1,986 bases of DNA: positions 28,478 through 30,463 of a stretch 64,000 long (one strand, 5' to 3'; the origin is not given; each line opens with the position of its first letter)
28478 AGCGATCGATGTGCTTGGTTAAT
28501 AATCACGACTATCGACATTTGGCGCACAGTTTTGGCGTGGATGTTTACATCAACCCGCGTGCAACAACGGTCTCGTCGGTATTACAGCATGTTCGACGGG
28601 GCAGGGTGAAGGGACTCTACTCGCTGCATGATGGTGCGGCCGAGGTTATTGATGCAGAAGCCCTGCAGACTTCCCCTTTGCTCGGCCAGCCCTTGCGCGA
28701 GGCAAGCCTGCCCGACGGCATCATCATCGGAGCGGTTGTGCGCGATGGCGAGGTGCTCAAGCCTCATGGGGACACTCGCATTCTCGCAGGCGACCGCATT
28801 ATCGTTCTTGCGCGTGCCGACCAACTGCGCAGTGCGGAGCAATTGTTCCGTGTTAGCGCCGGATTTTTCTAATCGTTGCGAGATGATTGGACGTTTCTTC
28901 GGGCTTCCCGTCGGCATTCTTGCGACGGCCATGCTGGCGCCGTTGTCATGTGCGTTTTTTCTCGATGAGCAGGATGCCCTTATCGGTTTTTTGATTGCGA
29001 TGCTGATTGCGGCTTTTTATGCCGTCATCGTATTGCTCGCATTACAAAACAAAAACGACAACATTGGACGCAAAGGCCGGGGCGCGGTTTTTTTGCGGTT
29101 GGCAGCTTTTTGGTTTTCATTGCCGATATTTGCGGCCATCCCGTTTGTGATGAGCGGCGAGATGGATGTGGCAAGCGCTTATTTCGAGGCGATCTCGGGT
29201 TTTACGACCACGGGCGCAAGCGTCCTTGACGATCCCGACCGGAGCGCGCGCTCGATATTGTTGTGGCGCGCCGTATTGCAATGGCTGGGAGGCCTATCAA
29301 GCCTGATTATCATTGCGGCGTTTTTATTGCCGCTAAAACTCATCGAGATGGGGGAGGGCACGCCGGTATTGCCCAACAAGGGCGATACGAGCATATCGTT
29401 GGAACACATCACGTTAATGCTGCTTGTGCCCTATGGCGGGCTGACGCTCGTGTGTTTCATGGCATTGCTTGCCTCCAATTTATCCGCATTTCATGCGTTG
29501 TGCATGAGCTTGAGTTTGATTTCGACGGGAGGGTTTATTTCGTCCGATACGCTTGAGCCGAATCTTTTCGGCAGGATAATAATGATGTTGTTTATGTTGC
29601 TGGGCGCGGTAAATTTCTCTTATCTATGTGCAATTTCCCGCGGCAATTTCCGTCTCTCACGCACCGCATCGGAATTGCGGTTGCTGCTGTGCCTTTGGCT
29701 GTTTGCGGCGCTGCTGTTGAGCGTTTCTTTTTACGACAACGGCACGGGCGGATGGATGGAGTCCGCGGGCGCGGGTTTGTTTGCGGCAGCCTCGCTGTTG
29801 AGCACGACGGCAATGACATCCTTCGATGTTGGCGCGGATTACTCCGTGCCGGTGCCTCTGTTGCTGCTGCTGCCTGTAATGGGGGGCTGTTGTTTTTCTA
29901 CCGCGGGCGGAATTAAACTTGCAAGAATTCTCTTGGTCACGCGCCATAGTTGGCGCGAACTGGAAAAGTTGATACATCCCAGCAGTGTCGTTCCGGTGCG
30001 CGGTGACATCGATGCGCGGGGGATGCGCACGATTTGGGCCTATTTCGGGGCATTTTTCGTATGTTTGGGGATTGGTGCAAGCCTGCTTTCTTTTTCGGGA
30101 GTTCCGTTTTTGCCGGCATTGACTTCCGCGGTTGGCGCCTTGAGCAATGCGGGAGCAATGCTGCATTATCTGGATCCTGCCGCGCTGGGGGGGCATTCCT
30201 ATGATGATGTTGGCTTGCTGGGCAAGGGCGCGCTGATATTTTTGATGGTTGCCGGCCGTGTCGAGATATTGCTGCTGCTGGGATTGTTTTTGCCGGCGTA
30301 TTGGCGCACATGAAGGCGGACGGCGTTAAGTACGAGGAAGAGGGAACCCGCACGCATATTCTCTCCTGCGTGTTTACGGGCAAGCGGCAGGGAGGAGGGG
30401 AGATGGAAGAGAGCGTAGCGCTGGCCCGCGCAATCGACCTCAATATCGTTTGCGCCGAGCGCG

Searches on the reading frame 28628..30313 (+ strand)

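Call 64: search_protein_families(library=pfam, proteins=[window:28628-30313:+], max_evalue=0.00001)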
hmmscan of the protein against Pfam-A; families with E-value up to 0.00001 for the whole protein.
window:28628-30313:+ (561 aa): 1 family
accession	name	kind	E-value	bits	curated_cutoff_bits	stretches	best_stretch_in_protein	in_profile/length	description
PF02386.22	TrkH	-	4.5e-25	88.5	27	2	155-362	36-267/502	Cation transport protein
